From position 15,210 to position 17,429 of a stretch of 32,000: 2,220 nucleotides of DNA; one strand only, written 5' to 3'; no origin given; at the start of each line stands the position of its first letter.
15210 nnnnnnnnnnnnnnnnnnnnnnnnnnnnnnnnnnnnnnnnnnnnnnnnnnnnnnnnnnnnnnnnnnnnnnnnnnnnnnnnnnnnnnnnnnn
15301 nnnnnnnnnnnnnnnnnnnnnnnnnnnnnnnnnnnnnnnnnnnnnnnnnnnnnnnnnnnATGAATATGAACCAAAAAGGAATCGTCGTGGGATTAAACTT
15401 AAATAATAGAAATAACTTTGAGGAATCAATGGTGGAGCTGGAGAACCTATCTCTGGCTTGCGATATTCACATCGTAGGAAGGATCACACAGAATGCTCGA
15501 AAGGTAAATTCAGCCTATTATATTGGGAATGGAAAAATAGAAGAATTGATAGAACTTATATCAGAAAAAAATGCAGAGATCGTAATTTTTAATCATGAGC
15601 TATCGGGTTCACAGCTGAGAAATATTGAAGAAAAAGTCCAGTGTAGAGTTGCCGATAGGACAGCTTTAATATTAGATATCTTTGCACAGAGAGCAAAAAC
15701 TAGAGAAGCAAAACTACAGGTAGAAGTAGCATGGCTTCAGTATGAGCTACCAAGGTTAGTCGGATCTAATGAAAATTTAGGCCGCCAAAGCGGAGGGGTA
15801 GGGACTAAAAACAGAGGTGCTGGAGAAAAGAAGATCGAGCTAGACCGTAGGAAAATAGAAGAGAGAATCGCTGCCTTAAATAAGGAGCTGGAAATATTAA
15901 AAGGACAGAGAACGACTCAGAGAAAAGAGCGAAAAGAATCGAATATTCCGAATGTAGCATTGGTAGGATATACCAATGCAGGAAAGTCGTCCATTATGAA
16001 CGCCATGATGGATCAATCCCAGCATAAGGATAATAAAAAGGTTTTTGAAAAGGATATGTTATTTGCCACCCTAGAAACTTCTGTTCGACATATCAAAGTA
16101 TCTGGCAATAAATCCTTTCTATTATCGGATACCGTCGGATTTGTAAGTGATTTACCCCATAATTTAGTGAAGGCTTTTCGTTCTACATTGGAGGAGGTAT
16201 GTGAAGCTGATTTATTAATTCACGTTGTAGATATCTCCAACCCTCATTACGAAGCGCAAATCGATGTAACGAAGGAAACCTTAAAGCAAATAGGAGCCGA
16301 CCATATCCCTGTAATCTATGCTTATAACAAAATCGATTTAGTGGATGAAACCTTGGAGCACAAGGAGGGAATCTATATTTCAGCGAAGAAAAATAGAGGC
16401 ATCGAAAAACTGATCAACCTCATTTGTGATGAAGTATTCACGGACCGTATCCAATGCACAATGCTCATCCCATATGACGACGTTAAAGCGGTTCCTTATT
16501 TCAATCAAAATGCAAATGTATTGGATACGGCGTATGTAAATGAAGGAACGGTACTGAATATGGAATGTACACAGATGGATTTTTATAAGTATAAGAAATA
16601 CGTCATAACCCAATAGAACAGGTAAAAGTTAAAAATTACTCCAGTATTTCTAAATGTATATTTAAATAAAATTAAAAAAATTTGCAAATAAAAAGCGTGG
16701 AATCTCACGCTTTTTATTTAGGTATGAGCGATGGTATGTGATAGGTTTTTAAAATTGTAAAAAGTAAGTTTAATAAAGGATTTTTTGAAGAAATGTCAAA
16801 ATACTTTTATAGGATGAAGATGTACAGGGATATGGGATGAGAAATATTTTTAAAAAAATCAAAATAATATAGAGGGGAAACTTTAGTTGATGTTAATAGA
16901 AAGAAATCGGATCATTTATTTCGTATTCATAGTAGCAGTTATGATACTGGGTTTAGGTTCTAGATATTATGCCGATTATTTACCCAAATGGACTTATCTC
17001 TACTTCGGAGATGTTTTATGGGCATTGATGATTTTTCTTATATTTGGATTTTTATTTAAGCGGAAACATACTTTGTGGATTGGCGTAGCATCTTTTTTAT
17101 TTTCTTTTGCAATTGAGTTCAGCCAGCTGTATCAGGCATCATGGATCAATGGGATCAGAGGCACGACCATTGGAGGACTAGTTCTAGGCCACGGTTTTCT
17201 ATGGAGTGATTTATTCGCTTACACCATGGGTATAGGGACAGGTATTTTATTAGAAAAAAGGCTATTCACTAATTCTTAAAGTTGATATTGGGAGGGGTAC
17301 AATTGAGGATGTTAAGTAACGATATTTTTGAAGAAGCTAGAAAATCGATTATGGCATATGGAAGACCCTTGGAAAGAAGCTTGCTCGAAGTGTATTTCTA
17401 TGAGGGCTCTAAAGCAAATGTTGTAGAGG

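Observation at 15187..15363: Second leader ORF (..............) with the same four-segment switch in front of hflX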

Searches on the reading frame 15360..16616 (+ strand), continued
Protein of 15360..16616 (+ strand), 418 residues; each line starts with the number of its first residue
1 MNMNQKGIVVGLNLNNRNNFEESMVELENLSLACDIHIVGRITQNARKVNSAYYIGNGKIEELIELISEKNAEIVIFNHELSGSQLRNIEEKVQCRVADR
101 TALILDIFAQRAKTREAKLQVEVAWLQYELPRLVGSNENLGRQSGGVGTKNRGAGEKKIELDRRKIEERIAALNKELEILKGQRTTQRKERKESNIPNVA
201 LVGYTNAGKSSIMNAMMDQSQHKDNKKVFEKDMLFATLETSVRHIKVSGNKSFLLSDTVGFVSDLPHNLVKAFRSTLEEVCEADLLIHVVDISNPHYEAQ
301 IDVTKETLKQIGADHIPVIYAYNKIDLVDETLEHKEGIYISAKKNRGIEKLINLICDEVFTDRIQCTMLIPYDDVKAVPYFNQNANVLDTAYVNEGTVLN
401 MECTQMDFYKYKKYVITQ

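Call 47: search_solved_structures(query=window:15360-16613:+, max_evalue=1e-10, show_alignments=2)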
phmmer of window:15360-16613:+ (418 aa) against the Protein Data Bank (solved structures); distinct sequences matched with E-value up to 1e-10: 10.
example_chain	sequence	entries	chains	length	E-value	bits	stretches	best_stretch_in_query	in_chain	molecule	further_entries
8a57_D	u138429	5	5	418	8e-125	420.2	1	3-416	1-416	GTPase HflX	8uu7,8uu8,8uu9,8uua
8vkw_4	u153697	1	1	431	8.3e-74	252.3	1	18-399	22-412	GTPase HflX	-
8vio_4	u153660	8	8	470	1.1e-73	251.9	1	17-399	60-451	GTPase HflX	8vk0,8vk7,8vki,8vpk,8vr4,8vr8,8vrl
8kab_h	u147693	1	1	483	1.2e-73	251.8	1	17-399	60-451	GTPase HflX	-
5ady_6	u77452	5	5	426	3.9e-72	246.8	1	18-383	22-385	GTPASE HFLX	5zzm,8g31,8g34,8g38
7yla_6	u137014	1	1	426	5.3e-72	246.4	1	21-383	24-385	GTPase HflX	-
7of2_C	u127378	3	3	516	8.7e-36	127.2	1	52-351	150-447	Putative GTP-binding protein 6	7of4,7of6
2qtf_A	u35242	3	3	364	6.8e-34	120.9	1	45-335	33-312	GTP-binding protein | GTP-binding protein (HflX)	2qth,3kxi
3kxl_A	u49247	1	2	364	5e-33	118.1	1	45-335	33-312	GTP-binding protein (HflX)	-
3kxk_A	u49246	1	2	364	8.1e-33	117.4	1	45-335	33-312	GTP-binding protein (HflX)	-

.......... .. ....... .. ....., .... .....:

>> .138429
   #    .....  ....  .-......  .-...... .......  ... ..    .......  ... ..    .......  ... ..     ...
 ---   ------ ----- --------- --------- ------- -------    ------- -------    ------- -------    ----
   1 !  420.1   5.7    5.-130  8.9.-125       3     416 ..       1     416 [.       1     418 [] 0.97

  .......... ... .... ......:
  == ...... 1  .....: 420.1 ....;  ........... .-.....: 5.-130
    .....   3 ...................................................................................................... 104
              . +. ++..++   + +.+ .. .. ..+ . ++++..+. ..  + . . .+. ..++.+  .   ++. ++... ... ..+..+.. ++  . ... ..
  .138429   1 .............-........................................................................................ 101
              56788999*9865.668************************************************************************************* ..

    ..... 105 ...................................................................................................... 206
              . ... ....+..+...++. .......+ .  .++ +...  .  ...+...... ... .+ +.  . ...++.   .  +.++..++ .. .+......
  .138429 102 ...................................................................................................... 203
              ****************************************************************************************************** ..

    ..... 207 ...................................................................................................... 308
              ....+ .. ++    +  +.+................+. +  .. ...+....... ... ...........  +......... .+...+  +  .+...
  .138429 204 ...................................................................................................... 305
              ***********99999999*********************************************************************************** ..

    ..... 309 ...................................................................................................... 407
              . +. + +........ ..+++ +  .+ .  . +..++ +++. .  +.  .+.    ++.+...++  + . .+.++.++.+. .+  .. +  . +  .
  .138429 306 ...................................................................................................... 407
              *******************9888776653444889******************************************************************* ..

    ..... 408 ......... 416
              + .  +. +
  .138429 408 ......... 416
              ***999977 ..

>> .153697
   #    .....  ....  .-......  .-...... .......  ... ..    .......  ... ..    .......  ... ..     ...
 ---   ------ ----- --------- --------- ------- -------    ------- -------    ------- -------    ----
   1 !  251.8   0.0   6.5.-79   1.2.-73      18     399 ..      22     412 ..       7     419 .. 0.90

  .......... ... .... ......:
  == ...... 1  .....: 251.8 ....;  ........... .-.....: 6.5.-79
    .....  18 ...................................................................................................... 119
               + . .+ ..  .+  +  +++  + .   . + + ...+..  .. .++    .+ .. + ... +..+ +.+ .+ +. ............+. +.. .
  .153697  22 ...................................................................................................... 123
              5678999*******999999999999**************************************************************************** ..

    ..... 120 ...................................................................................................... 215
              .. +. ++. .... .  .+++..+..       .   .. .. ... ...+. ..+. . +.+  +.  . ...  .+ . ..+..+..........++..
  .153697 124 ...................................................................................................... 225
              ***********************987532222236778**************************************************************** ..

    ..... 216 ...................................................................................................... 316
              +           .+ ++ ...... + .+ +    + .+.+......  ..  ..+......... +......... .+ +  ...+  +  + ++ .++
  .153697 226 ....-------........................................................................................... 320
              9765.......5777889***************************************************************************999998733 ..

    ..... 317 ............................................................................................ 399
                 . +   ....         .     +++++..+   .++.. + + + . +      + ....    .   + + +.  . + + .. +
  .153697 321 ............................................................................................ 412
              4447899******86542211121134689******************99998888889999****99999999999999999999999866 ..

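Call 73: search_dna_similar(query=window:15360-16613:+, collection=plasmids, mode=protein, max_evalue=1e-60, max_rows=40)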
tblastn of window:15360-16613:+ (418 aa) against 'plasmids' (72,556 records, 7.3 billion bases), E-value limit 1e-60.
Records with a match: 78; places in all: 81; records where one place covers at least 80% of the query: 75.
Best place of each record, by identity: 60-80% 8; <60% 70.
By first word of the organism name: Clostridium 7; Streptomyces 7; Azospirillum 7; Escherichia 7; Acinetobacter 6; Sinorhizobium 4; Listeria 3; Bacillus 2; Stenotrophomonas 2; Fusobacterium 2; and 26 more.
By predicted mobility (MOB-suite, as given by PLSDB): non-mobilizable 63; mobilizable 13; conjugative 2.
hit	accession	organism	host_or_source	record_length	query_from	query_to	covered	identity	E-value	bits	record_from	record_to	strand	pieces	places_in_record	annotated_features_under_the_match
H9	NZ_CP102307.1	Clostridium perfringens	swine,mixed culture,fecal sample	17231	1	416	100%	66.3%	0e+0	568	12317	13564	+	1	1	hflX: GTPase HflX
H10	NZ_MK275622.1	Clostridium perfringens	neonatal piglet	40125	1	416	100%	66.3%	0e+0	568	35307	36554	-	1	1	hflX: GTPase HflX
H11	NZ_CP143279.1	Clostridium perfringens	dog,fecal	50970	1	416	100%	66.3%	0e+0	568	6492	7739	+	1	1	hflX: GTPase HflX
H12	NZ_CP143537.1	Clostridium perfringens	Homo sapiens,fecal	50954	1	416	100%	66.3%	0e+0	568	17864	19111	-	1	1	hflX: GTPase HflX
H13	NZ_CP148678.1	Clostridium perfringens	Aves,single cell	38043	4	416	99%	66.3%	0e+0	565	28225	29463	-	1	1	hflX: GTPase HflX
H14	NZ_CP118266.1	Clostridium perfringens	sheep,fecal sample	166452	21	416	95%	66.4%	1e-171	539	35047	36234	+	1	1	hflX: GTPase HflX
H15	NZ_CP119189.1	Clostridium perfringens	goat,fecal sample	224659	21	416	95%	66.4%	1e-171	539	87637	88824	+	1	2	hflX: GTPase HflX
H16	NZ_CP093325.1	Bacillus sp. N5-665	whole organism,peat soil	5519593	5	416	99%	60.9%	3e-162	512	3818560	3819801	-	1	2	none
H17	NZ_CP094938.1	Paraclostridium bifermentans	Homo sapiens,feces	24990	1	416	100%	58.4%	2e-151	481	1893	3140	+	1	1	hflX: GTPase HflX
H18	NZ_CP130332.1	Lysinibacillus fusiformis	Winter wheat (Triticum ...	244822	5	416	99%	54.6%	2e-137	441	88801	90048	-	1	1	hflX: GTPase HflX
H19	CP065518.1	Stenotrophomonas rhizophila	Kandelia candel (mangrove),cell culture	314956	5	416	99%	54.3%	2e-136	438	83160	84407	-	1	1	none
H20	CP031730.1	Stenotrophomonas rhizophila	Nusuttodinium aeruginosum,whole organism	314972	5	416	99%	54.3%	2e-136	438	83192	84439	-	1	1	hflX: GTPase HflX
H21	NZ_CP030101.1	Listeria monocytogenes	Environment,water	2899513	3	418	100%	49.9%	1e-119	390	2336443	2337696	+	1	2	none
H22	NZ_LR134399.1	Listeria monocytogenes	Homo sapiens,Vein blood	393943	3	418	100%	49.6%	5e-121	394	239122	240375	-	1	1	hflX: GTPase HflX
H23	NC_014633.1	Ilyobacter polytropus DSM 2926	marine mud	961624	2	416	99%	45.4%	1e-105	349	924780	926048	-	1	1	hflX: GTPase HflX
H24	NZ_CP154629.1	Acetoanaerobium noterae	cell culture,Sludge of a digestion ...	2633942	2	418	100%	44.4%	6e-100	333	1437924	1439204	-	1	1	none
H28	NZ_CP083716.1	Bacillus velezensis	cell culture,Meju, fermented soybean ...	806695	8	343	80%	47.5%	2e-72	254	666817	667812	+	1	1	hflX: GTPase HflX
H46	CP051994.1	Staphylococcus aureus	Homo sapiens,respiratory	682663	2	359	86%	41.4%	2e-71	251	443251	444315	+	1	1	hflX: GTPase HflX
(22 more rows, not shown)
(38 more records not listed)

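Call 74: get_annotated_region(hit=H21, flank=1200)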
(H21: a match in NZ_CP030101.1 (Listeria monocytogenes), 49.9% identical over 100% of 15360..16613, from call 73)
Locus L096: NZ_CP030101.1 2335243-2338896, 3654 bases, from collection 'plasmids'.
description: Listeria monocytogenes strain FDAARGOS_57 plasmid unnamed, complete sequence
organism: Listeria monocytogenes (NCBI taxid 1639)
taxonomy: Bacteria; Bacillota; Bacilli; Bacillales; Listeriaceae; Listeria; Listeria monocytogenes
host: -; source: Environment,water; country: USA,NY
typing (MOB-suite, as given by PLSDB): non-mobilizable
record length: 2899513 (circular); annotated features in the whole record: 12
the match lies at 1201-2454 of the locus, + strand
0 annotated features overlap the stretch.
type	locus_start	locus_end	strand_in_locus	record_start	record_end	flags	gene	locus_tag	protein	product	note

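Call 75: get_annotated_region(hit=H23, flank=600)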
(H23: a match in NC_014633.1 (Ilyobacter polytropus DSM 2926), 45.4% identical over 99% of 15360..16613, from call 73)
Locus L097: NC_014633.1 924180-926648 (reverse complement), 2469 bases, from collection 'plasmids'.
description: Ilyobacter polytropus DSM 2926 plasmid pILYOP01, complete sequence
organism: Ilyobacter polytropus DSM 2926 (NCBI taxid 572544)
taxonomy: Bacteria; Fusobacteriota; Fusobacteriia; Fusobacteriales; Fusobacteriaceae; Ilyobacter; Ilyobacter polytropus; Ilyobacter polytropus DSM 2926
host: -; source: marine mud; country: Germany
typing (MOB-suite, as given by PLSDB): non-mobilizable; replicon rep_cluster_99
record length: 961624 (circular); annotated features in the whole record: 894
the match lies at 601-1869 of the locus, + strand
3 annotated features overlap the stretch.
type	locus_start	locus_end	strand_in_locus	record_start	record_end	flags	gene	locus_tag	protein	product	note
CDS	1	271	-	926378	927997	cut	-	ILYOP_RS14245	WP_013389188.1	Na/Pi cotransporter family protein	GO:0044341 - sodium-dependent phosphate transport [Evidence IEA]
CDS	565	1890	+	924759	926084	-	hflX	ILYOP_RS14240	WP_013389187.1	GTPase HflX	GO:0008150 - biological_process [Evidence IEA]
CDS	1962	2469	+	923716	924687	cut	galE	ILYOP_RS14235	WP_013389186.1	UDP-glucose 4-epimerase GalE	GO:0006012 - galactose metabolic process [Evidence IEA]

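Call 76: get_annotated_region(hit=H24, flank=600)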
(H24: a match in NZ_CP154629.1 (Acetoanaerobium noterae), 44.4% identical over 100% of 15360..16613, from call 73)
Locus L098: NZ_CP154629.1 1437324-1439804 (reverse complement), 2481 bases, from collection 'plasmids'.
description: Acetoanaerobium noterae strain DSL2 plasmid pTPELB2, complete sequence
organism: Acetoanaerobium noterae (NCBI taxid 745369)
taxonomy: Bacteria; Bacillota; Clostridia; Peptostreptococcales; Filifactoraceae; Acetoanaerobium; Acetoanaerobium noterae
host: -; source: cell culture,Sludge of a digestion tower of a wastewater treatment plant; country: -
typing (MOB-suite, as given by PLSDB): non-mobilizable
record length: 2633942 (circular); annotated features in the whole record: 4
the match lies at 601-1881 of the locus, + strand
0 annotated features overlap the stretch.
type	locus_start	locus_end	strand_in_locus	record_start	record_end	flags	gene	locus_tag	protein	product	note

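Call 77: get_annotated_region(hit=H28, flank=600)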
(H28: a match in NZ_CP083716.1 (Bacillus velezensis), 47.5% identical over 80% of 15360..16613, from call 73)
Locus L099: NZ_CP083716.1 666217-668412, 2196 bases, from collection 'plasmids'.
description: Bacillus velezensis strain DMB05 plasmid pDMB05-1, complete sequence
organism: Bacillus velezensis (NCBI taxid 492670)
taxonomy: Bacteria; Bacillota; Bacilli; Bacillales; Bacillaceae; Bacillus; Bacillus velezensis
host: -; source: cell culture,Meju, fermented soybean brick; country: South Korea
typing (MOB-suite, as given by PLSDB): non-mobilizable
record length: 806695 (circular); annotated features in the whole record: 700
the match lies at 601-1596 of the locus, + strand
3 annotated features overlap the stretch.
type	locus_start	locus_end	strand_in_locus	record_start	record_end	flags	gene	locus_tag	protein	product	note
CDS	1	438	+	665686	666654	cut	spoVK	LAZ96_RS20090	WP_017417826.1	stage V sporulation protein K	GO:0030436 - asexual sporulation [Evidence IEA]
CDS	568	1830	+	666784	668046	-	hflX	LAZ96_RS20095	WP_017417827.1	GTPase HflX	GO:0008150 - biological_process [Evidence IEA]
CDS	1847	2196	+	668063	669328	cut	-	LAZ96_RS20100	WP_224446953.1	aminotransferase class I/II-fold pyridoxal phosphate-dependent enzyme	-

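Call 78: get_annotated_region(hit=H46, flank=600)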
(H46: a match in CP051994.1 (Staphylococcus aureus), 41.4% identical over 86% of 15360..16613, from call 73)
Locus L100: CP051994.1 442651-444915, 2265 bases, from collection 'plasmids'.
description: Staphylococcus aureus strain ER08327.3 plasmid pER08327.3A.1, complete sequence
organism: Staphylococcus aureus (NCBI taxid 1280)
taxonomy: Bacteria; Bacillota; Bacilli; Bacillales; Staphylococcaceae; Staphylococcus; Staphylococcus aureus
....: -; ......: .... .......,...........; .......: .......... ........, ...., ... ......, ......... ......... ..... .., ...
typing (MOB-suite, as given by PLSDB): non-mobilizable
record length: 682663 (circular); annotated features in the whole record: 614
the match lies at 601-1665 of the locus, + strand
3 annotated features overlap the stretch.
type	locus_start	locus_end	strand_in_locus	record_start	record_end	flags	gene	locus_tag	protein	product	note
CDS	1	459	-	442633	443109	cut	-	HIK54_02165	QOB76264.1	glutathione peroxidase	-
CDS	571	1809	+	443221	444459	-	hflX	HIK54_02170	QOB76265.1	GTPase HflX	-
CDS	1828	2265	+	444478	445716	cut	-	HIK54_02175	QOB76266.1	aminotransferase class I/II-fold pyridoxal phosphate-dependent enzyme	-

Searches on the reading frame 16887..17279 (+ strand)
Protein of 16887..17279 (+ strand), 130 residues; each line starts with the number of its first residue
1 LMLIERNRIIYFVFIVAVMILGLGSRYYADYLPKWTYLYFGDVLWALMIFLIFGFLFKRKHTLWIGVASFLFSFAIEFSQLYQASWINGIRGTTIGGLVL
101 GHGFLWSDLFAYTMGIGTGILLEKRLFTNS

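Call 6: search_protein_families(library=ncbifam, proteins=[window:16887-17279:+])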
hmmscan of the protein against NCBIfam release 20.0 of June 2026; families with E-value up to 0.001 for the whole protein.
window:16887-17279:+ (130 aa): 0 families

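Call 7: search_protein_families(library=pfam, proteins=[window:16887-17279:+])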
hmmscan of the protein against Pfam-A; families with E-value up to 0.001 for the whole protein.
window:16887-17279:+ (130 aa): 2 families
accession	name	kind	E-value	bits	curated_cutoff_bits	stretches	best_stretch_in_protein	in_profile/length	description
PF10990.13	DUF2809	-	4e-31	107.9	29.3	1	32-116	2-86/86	Protein of unknown function (DUF2809)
PF04892.17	VanZ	-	7e-06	27.1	30.1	1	30-122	52-121/126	VanZ like family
